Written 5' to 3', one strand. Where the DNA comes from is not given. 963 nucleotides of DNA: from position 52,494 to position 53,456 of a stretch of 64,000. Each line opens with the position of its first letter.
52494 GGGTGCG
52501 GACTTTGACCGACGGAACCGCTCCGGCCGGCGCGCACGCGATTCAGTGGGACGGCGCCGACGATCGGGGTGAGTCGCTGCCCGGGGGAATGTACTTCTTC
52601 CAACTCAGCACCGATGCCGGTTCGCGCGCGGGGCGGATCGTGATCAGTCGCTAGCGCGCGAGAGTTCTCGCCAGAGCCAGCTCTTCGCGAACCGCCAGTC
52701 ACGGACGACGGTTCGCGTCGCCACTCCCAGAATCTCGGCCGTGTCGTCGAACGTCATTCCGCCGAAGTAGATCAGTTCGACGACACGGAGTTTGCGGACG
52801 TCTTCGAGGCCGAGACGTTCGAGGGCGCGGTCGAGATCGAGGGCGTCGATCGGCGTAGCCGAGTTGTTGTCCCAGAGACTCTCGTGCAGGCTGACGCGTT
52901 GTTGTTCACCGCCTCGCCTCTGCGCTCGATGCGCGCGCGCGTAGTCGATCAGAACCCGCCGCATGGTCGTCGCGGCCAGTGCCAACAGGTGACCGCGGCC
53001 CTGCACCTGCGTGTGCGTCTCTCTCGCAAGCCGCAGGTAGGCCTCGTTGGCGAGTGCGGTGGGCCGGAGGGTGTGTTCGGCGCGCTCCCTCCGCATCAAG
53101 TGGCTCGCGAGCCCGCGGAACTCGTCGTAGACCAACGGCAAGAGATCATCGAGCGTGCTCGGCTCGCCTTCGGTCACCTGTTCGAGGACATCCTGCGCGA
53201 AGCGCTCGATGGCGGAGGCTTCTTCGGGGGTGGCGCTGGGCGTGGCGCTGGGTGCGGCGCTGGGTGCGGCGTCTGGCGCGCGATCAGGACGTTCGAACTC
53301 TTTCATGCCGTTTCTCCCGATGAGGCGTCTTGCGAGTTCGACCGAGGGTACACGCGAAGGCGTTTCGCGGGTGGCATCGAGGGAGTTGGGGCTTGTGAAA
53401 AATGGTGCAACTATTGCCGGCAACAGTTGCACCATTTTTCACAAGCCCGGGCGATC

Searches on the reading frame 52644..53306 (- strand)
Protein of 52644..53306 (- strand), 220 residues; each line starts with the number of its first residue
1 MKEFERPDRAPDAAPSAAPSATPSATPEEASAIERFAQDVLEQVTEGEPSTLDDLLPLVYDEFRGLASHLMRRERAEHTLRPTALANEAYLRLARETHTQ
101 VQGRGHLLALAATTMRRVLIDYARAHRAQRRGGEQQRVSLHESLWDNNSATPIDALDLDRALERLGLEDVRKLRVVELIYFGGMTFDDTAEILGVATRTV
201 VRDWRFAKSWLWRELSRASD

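Call 11: search_protein_families(library=pfam, proteins=[window:52644-53306:-])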
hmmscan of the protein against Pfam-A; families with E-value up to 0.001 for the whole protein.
window:52644-53306:- (220 aa): 2 families
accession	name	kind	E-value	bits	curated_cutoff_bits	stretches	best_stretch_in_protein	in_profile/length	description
PF07638.17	Sigma70_ECF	-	1.2e-52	178.9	21.1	1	39-216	6-184/185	ECF sigma factor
PF08281.18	Sigma70_r4_2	-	0.00014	21.9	25.7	1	174-200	17-43/54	Sigma-70, region 4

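Call 16: find_encoding_contigs(protein=window:52644-53306:-, flank=10000, max_places=6)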
Protein window:52644-53306:- (220 aa): 22 contigs read that carry it; 6 places shown.
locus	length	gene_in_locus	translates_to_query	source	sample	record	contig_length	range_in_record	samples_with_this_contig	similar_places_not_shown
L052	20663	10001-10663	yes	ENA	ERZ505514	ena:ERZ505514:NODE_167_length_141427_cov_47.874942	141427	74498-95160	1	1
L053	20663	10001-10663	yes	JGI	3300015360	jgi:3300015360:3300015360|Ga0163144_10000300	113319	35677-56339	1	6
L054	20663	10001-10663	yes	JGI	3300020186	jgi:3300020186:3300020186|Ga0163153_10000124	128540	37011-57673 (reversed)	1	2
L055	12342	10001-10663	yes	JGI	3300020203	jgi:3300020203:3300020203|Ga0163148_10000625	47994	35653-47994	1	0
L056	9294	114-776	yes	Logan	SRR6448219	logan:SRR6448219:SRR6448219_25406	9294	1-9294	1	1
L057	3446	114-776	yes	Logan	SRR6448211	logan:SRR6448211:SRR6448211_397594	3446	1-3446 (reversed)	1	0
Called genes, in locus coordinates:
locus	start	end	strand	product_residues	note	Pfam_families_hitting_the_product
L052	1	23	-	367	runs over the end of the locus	PF02350:Epimerase_2, PF13579:Glyco_trans_4_4 (faint)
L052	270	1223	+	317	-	PF01408:GFO_IDH_MocA, PF22725:GFO_IDH_MocA_C3 (weak), PF02894:GFO_IDH_MocA_C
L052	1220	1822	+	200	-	PF25084:LbH_EIF2B (faint), PF00132:Hexapep, PF25087:GMPPB_C (weak), PF14602:Hexapep_2 (weak), PF00132:Hexapep (weak)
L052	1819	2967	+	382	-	PF00155:Aminotran_1_2 (weak), PF01041:DegT_DnrJ_EryC1, PF01053:Cys_Met_Meta_PP (faint)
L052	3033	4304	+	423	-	PF13579:Glyco_trans_4_4 (weak), PF13439:Glyco_transf_4, PF00534:Glycos_transf_1, PF13692:Glyco_trans_1_4, PF13524:Glyco_trans_1_2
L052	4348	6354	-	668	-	PF13860:FlgD_ig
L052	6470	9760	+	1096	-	PF00069:Pkinase, PF07714:PK_Tyr_Ser-Thr, PF03109:ABC1 (weak), PF13401:AAA_22 (weak), PF25872:HTH_77 (weak), PF07719:TPR_2 (faint), PF13424:TPR_12, PF13424:TPR_12, +3 more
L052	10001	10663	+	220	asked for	PF07638:Sigma70_ECF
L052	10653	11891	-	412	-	PF13860:FlgD_ig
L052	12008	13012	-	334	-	-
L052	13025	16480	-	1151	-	PF00069:Pkinase, PF07714:PK_Tyr_Ser-Thr, PF13401:AAA_22 (weak), PF13424:TPR_12, PF13374:TPR_10 (weak), PF13424:TPR_12, PF17874:TPR_MalT, PF13424:TPR_12, +8 more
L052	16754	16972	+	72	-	PF12441:CopG_antitoxin (weak), PF14384:BrnA_antitoxin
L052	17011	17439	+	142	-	-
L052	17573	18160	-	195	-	PF01381:HTH_3 (weak), PF13560:HTH_31, PF02311:AraC_binding (weak), PF07883:Cupin_2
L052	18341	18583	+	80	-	PF04070:DUF378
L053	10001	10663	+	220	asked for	PF07638:Sigma70_ECF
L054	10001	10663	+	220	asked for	PF07638:Sigma70_ECF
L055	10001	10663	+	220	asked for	PF07638:Sigma70_ECF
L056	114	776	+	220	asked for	PF07638:Sigma70_ECF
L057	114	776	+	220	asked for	PF07638:Sigma70_ECF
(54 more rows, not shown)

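Call 24: find_homologous_proteins(query=window:52644-53306:-, max_evalue=1e-20)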
Query window:52644-53306:- (220 aa): 3760 proteins with E <= 1e-20 among 6181 candidates; the best 120 are listed.
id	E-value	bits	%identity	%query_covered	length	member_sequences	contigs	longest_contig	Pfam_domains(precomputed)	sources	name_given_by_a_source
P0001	2.8e-118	411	91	95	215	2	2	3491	PF07638.18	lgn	-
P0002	1.3e-95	337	80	88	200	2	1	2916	PF07638.18,PF04545.23,PF08281.19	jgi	jgi:RNA polymerase sigma factor (TIGR02999 family)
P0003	2.8e-93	330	77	91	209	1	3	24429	PF13384.13,PF07638.18,PF04545.23,PF08281.19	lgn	-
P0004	9.8e-88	312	77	88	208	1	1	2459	PF07638.18,PF08281.19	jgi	jgi:RNA polymerase sigma factor (TIGR02999 family)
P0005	1.9e-86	307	75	87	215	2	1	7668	PF07638.18,PF08281.19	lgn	-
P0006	2.3e-85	304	74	87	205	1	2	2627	PF07638.18,PF08281.19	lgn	-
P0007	2.5e-85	304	74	87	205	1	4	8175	PF07638.18,PF08281.19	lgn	-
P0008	4.8e-68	247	61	90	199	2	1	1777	PF07638.18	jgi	jgi:RNA polymerase sigma factor (TIGR02999 family)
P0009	7.0e-68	247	63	87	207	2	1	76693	PF07638.18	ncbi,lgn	ncbi:MAG: ECF-type sigma factor [Candidatus Eisenbacteria bacterium]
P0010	3.0e-67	245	62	89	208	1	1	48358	PF07638.18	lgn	-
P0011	3.2e-66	241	59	90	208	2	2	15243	PF07638.18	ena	-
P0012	1.0e-63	233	56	86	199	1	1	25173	PF07638.18,PF04545.23,PF08281.19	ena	-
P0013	8.5e-63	230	64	83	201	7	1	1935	PF07638.18,PF04545.23,PF08281.19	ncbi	-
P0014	2.4e-62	229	57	87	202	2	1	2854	PF07638.18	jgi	jgi:RNA polymerase sigma factor (TIGR02999 family)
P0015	7.7e-62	227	53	89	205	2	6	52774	PF07638.18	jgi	jgi:RNA polymerase sigma factor (TIGR02999 family)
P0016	1.5e-61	226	58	88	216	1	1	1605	PF07638.18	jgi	jgi:RNA polymerase sigma factor (TIGR02999 family)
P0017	1.9e-60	222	57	87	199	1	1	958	PF07638.18,PF08281.19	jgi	jgi:RNA polymerase sigma factor (TIGR02999 family)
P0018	1.9e-60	222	58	86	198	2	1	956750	PF07638.18,PF08281.19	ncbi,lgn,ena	-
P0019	1.0e-59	220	56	86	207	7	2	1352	PF07638.18,PF08281.19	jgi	jgi:RNA polymerase sigma factor (TIGR02999 family)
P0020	3.1e-59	218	57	88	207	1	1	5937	PF07638.18,PF04545.23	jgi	jgi:RNA polymerase sigma factor (TIGR02999 family)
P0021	4.8e-59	218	57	85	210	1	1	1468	PF07638.18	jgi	jgi:RNA polymerase sigma-70 factor, ECF subfamily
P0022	5.4e-59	218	59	86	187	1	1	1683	PF07638.18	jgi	jgi:RNA polymerase sigma factor (TIGR02999 family)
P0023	2.8e-58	215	59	83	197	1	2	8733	PF07638.18,PF04545.23,PF08281.19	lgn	-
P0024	5.8e-58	214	58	85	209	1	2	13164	PF07638.18,PF04545.23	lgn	-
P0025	1.3e-57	213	56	93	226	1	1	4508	PF07638.18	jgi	-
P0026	1.7e-57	213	57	84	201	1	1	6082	PF07638.18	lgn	-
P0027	3.3e-56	209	53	86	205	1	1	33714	PF07638.18,PF04545.23,PF08281.19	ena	-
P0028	3.4e-56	208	54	85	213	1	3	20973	PF07638.18,PF04545.23,PF08281.19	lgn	-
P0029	6.1e-56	208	57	88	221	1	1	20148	PF07638.18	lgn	-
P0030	7.4e-55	204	54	84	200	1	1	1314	PF07638.18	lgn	-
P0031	4.6e-53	198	54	82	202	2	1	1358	PF07638.18,PF08281.19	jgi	jgi:RNA polymerase sigma-70 factor (ECF subfamily)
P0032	1.4e-52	197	53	88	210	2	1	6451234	PF07638.18,PF08281.19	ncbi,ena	-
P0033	6.1e-52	195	49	94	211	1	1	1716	PF07638.18,PF08281.19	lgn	-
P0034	1.3e-51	194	64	67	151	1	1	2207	PF07638.18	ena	-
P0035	6.7e-50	188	54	81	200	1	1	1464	PF07638.18,PF08281.19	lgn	-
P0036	7.1e-50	188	52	83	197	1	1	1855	PF07638.18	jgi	-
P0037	3.9e-49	185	56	80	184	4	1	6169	PF07638.18,PF04545.23,PF08281.19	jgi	jgi:RNA polymerase sigma factor (TIGR02999 family)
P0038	1.6e-47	180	49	83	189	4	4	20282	PF07638.18,PF04545.23,PF08281.19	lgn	-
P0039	2.8e-47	179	54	79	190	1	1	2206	PF07638.18,PF04545.23,PF08281.19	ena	-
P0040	6.1e-47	178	48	80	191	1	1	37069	PF07638.18,PF08281.19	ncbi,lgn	-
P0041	1.3e-46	177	49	80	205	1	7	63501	PF07638.18,PF04545.23,PF08281.19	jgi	jgi:RNA polymerase sigma factor (TIGR02999 family)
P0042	1.9e-46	177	51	81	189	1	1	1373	PF07638.18,PF04545.23,PF08281.19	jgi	jgi:RNA polymerase sigma factor (TIGR02999 family)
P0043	2.7e-46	176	54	80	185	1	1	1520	PF07638.18,PF04545.23,PF08281.19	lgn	-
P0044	8.5e-46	175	52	80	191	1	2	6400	PF07638.18,PF04545.23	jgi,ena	jgi:RNA polymerase sigma factor (TIGR02999 family)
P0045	8.6e-46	175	52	80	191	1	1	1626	PF07638.18,PF04545.23,PF08281.19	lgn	-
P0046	2.1e-45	173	49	89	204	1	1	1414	PF07638.18,PF04545.23,PF08281.19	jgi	jgi:RNA polymerase sigma factor (TIGR02999 family)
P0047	2.4e-45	173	47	82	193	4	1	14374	PF07638.18,PF04545.23,PF08281.19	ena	-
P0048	2.8e-45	173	54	80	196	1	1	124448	PF07638.18,PF04545.23,PF08281.19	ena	-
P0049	2.8e-45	173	52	82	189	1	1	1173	PF07638.18,PF04545.23,PF08281.19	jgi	jgi:RNA polymerase sigma-70 factor (ECF subfamily)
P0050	3.5e-45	173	48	80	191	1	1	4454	PF07638.18,PF04545.23,PF08281.19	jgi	jgi:RNA polymerase sigma factor (TIGR02999 family)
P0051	3.9e-45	172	50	80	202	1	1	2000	PF07638.18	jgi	jgi:RNA polymerase sigma-70 factor, ECF subfamily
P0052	4.7e-45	172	52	80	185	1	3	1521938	PF07638.18,PF04545.23,PF08281.19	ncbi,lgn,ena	-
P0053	5.3e-45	172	47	81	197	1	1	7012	PF07638.18,PF04545.23,PF08281.19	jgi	jgi:RNA polymerase sigma-70 factor, ECF subfamily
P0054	5.7e-45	172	52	80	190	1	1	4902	PF07638.18,PF04545.23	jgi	jgi:RNA polymerase sigma factor (TIGR02999 family)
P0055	5.8e-45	172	46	88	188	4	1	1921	PF07638.18,PF04545.23,PF08281.19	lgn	-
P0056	6.2e-45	172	52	80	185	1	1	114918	PF07638.18,PF04545.23,PF08281.19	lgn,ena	-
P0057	6.3e-45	172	52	80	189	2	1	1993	PF07638.18,PF08281.19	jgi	jgi:RNA polymerase sigma-70 factor, ECF subfamily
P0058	7.3e-45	172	53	75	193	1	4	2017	PF07638.18,PF04545.23,PF08281.19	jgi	jgi:RNA polymerase sigma factor (TIGR02999 family)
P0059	7.5e-45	171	47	81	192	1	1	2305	PF07638.18,PF04545.23,PF08281.19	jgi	jgi:RNA polymerase sigma factor (TIGR02999 family)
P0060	7.7e-45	171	47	81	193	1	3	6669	PF07638.18,PF04545.23,PF08281.19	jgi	jgi:RNA polymerase sigma-70 factor (ECF subfamily)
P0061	7.8e-45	171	54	75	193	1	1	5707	PF07638.18,PF04545.23,PF08281.19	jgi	jgi:RNA polymerase sigma factor (TIGR02999 family)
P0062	8.9e-45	171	52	80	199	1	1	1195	PF07638.18,PF04545.23,PF08281.19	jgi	jgi:RNA polymerase sigma-70 factor (ECF subfamily)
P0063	9.5e-45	171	54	80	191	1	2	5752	PF07638.18,PF04545.23,PF08281.19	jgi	jgi:RNA polymerase sigma-70 factor, ECF subfamily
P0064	1.1e-44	171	50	80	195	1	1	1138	PF07638.18,PF04545.23,PF08281.19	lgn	-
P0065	1.1e-44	171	53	75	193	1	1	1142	PF07638.18,PF04545.23,PF08281.19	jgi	jgi:RNA polymerase sigma factor (TIGR02999 family)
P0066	1.2e-44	171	49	81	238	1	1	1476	PF07638.18,PF04545.23,PF08281.19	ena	-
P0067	1.2e-44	171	49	82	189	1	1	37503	PF07638.18,PF04545.23,PF08281.19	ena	-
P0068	1.2e-44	171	52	80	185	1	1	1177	PF07638.18,PF04545.23,PF08281.19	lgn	-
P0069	1.2e-44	171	49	82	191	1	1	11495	PF07638.18,PF04545.23,PF08281.19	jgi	jgi:RNA polymerase sigma-70 factor, ECF subfamily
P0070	1.3e-44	171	51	80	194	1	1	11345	PF07638.18,PF04545.23,PF08281.19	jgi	jgi:RNA polymerase sigma factor (TIGR02999 family)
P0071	1.3e-44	171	51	77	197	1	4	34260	PF07638.18,PF08281.19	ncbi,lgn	-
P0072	1.3e-44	171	52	80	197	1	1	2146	PF07638.18,PF04545.23,PF08281.19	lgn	-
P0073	1.5e-44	171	50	80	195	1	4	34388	PF07638.18,PF04545.23,PF08281.19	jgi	jgi:RNA polymerase sigma-70 factor (ECF subfamily)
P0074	1.5e-44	170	49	80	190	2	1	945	PF07638.18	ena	-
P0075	1.6e-44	170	49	82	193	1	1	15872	PF07638.18,PF04545.23,PF08281.19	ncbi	-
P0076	1.7e-44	170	52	79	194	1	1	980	PF07638.18,PF04545.23,PF08281.19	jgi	-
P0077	1.8e-44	170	51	80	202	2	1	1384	PF07638.18,PF08281.19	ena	-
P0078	1.9e-44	170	48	82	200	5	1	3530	PF07638.18,PF04545.23,PF08281.19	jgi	-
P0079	2.1e-44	170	51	82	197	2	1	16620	PF07638.18,PF04545.23,PF08281.19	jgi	jgi:RNA polymerase sigma-70 factor (ECF subfamily)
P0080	2.4e-44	170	50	82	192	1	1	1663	PF07638.18,PF04545.23,PF08281.19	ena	-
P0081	2.4e-44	170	51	81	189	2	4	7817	PF07638.18,PF04545.23,PF08281.19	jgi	jgi:RNA polymerase sigma-70 factor (ECF subfamily)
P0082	2.5e-44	170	51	81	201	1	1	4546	PF07638.18,PF04545.23,PF08281.19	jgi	jgi:RNA polymerase sigma-70 factor (ECF subfamily)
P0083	2.8e-44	170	50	79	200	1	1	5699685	PF13384.13,PF07638.18,PF04545.23,PF08281.19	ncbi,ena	-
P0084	2.8e-44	170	53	76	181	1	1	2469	PF07638.18,PF04545.23,PF08281.19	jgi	jgi:RNA polymerase sigma factor (TIGR02999 family)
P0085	3.1e-44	169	51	78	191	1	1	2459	PF07638.18,PF04545.23,PF08281.19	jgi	jgi:RNA polymerase sigma factor (TIGR02999 family)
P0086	3.3e-44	169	51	80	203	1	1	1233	PF07638.18,PF04545.23,PF08281.19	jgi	jgi:RNA polymerase sigma-70 factor (ECF subfamily)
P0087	3.6e-44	169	52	80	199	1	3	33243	PF07638.18,PF04545.23,PF08281.19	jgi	jgi:RNA polymerase sigma-70 factor, ECF subfamily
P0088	4.2e-44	169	51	80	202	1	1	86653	PF07638.18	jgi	jgi:RNA polymerase sigma factor (TIGR02999 family)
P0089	4.4e-44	169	53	80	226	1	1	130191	PF07638.18,PF04545.23,PF08281.19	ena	-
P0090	5.1e-44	169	50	81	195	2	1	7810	PF07638.18,PF04545.23,PF08281.19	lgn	-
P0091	5.4e-44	169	52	80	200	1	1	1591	PF07638.18,PF04545.23,PF08281.19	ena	-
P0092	5.8e-44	169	44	86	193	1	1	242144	PF07638.18,PF04545.23,PF08281.19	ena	-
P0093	5.9e-44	169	49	82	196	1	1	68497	PF07638.18,PF04545.23,PF08281.19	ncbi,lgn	ncbi:MAG: sigma-70 family RNA polymerase sigma factor [Acidobacteriaceae bacterium]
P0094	6.4e-44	168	50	80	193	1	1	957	PF07638.18,PF04545.23,PF08281.19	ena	-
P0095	6.5e-44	168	50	80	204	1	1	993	PF07638.18,PF04545.23,PF08281.19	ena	-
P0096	6.6e-44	168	49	80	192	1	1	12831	PF07638.18,PF04545.23,PF08281.19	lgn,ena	-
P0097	6.9e-44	168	51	81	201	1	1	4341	PF07638.18,PF08281.19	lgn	-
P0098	7.1e-44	168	52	80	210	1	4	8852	PF07638.18,PF08281.19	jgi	jgi:RNA polymerase sigma-70 factor, ECF subfamily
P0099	7.4e-44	168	49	81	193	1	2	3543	PF07638.18,PF04545.23,PF08281.19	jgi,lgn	jgi:RNA polymerase sigma factor (TIGR02999 family)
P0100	7.5e-44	168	51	81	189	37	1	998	PF07638.18,PF04545.23,PF08281.19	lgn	-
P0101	8.0e-44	168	50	78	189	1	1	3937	PF07638.18,PF04545.23,PF08281.19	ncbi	-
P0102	8.0e-44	168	50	80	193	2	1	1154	PF07638.18,PF04545.23,PF08281.19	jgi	-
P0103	8.1e-44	168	49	81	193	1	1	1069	PF07638.18,PF04545.23,PF08281.19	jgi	jgi:RNA polymerase sigma factor (TIGR02999 family)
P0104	8.8e-44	168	50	82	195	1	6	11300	PF07638.18,PF08281.19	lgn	-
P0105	9.4e-44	168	52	80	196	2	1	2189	PF07638.18,PF04545.23,PF08281.19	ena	-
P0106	9.6e-44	168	49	82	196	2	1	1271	PF07638.18,PF04545.23,PF08281.19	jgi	jgi:RNA polymerase sigma factor (TIGR02999 family)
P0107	9.7e-44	168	55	77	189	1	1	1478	PF07638.18,PF04545.23,PF08281.19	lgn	-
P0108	1.0e-43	168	49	80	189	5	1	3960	PF20432.5,PF07638.18,PF04545.23,PF08281.19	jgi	jgi:RNA polymerase sigma factor (TIGR02999 family)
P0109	1.0e-43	168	53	78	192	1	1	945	PF07638.18,PF08281.19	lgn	-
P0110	1.1e-43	168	50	82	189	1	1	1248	PF07638.18,PF04545.23,PF08281.19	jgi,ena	jgi:RNA polymerase sigma-70 factor (ECF subfamily)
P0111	1.1e-43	168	48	81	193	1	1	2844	PF07638.18,PF04545.23,PF08281.19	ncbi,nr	ncbi:MAG TPA: sigma-70 family RNA polymerase sigma factor [Povalibacter sp.]|nr:sigma-70 family RNA 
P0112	1.1e-43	168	50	80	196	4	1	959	PF07638.18,PF08281.19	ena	-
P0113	1.1e-43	168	49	80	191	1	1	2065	PF07638.18,PF04545.23,PF08281.19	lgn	-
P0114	1.1e-43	168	50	80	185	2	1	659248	PF07638.18,PF04545.23,PF08281.19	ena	-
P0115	1.2e-43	168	51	80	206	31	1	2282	PF07638.18,PF04545.23,PF08281.19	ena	-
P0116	1.2e-43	168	49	81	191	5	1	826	PF07638.18,PF04545.23,PF08281.19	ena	-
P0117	1.3e-43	167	52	80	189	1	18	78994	PF07638.18,PF08281.19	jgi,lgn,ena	-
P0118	1.3e-43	167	46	80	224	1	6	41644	PF07638.18,PF04545.23,PF08281.19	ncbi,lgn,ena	-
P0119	1.3e-43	167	51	80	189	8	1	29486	PF07638.18,PF08281.19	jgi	jgi:RNA polymerase sigma-70 factor, ECF subfamily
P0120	1.3e-43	167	49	81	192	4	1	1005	PF07638.18,PF08281.19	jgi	jgi:RNA polymerase sigma factor (TIGR02999 family)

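Call 25: find_encoding_contigs(protein=P0001, flank=6000, max_places=4)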
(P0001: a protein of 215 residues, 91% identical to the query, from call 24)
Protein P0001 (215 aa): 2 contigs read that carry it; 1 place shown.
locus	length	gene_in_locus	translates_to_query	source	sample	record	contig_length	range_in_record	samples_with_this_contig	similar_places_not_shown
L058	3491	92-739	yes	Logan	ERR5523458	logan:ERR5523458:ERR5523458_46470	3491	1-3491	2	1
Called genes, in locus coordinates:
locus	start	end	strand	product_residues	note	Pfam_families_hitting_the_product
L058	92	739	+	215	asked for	PF07638:Sigma70_ECF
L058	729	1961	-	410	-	PF13860:FlgD_ig, PF18962:Por_Secre_tail (faint)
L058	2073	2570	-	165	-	PF05163:DinB, PF12867:DinB_2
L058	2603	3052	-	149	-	PF08327:AHSA1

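Call 26: find_encoding_contigs(protein=P0003, flank=6000, max_places=4)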
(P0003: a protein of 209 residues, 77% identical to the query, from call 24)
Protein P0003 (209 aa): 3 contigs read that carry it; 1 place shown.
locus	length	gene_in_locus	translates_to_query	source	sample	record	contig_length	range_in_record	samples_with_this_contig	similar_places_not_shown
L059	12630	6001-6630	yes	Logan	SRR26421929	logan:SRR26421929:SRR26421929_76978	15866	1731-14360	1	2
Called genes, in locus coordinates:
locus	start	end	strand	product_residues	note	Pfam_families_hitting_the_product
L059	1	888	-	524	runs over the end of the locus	PF02129:Peptidase_S15, PF00561:Abhydrolase_1 (weak), PF12697:Abhydrolase_6, PF00326:Peptidase_S9 (faint), PF12146:Hydrolase_4, PF08840:BAAT_C (faint)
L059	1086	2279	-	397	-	PF13860:FlgD_ig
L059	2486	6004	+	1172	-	PF00069:Pkinase, PF07714:PK_Tyr_Ser-Thr, PF13191:AAA_16 (weak), PF25872:HTH_77 (weak), PF13424:TPR_12 (weak)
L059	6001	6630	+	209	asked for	PF07638:Sigma70_ECF, PF08281:Sigma70_r4_2 (weak), PF04545:Sigma70_r4 (faint), PF13384:HTH_23 (weak)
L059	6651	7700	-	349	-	PF00072:Response_reg, PF01339:CheB_methylest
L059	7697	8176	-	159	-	PF13690:CheX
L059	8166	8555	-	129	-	PF00072:Response_reg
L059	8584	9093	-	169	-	PF03975:CheD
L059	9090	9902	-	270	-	PF03705:CheR_N, PF01739:CheR, PF08242:Methyltransf_12 (faint), PF08241:Methyltransf_11 (weak), PF13649:Methyltransf_25 (faint)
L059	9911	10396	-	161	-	PF01584:CheW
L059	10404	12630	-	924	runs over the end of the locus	PF01627:Hpt, PF02895:H-kinase_dim, PF02518:HATPase_c, PF01584:CheW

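Call 27: find_encoding_contigs(protein=P0005, flank=6000, max_places=4)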
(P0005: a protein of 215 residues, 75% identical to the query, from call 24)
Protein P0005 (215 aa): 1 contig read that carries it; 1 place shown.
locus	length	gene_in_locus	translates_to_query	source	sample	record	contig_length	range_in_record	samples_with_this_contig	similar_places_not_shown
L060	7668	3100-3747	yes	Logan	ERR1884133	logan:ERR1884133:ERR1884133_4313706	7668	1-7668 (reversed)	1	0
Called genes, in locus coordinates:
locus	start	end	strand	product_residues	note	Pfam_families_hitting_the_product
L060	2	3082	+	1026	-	?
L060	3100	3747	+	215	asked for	PF07638:Sigma70_ECF, PF08281:Sigma70_r4_2 (faint)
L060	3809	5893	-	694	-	PF13860:FlgD_ig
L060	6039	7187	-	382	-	PF13579:Glyco_trans_4_4 (weak), PF20706:GT4-conflict, PF00534:Glycos_transf_1, PF13692:Glyco_trans_1_4, PF13524:Glyco_trans_1_2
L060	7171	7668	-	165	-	?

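Call 31: find_encoding_contigs(protein=P0004, flank=6000, max_places=3)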
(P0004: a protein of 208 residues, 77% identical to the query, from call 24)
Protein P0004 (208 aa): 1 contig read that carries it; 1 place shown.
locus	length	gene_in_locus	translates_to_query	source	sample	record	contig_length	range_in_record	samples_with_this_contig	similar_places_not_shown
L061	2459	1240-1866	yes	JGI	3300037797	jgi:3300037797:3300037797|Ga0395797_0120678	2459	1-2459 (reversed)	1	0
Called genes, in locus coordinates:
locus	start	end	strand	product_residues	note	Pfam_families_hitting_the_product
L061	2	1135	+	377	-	PF13176:TPR_7 (faint), PF00515:TPR_1 (faint), PF07719:TPR_2 (faint), PF13181:TPR_8 (faint), PF13374:TPR_10 (faint), PF13424:TPR_12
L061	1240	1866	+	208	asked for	PF07638:Sigma70_ECF, PF08281:Sigma70_r4_2 (faint)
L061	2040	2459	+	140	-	?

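Call 32: find_encoding_contigs(protein=P0002, flank=6000, max_places=3)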
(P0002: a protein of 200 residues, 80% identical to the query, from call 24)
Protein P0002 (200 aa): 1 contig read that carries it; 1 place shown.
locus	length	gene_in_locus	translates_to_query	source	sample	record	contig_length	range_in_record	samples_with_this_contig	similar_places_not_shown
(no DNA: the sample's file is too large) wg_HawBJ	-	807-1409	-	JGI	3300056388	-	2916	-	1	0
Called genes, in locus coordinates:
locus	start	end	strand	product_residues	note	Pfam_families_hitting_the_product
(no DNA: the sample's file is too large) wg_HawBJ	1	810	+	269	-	?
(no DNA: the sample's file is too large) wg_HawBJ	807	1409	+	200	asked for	PF07638:Sigma70_ECF, PF08281:Sigma70_r4_2 (weak), PF04545:Sigma70_r4 (faint)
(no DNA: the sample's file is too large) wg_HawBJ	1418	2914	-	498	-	?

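Call 33: find_encoding_contigs(protein=P0007, flank=6000, max_places=3)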
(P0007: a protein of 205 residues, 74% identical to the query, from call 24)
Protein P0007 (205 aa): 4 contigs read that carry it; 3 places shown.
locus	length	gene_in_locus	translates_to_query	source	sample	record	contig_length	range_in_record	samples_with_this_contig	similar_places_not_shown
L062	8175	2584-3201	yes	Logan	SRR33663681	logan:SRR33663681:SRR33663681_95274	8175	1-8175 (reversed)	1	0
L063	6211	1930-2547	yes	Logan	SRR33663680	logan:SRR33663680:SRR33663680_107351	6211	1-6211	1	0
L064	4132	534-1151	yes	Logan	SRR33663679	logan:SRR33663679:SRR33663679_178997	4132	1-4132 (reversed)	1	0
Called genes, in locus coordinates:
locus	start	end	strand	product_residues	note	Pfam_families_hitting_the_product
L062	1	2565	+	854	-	?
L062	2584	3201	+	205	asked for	PF07638:Sigma70_ECF, PF08281:Sigma70_r4_2 (faint)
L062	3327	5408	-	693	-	PF13860:FlgD_ig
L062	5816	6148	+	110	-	-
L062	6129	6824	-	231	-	-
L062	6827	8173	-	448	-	?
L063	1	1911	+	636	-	?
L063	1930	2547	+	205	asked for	PF07638:Sigma70_ECF, PF08281:Sigma70_r4_2 (faint)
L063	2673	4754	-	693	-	PF13860:FlgD_ig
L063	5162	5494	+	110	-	-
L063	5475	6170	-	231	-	-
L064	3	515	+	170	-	?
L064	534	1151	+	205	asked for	PF07638:Sigma70_ECF, PF08281:Sigma70_r4_2 (faint)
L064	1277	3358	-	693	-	PF13860:FlgD_ig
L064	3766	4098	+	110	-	-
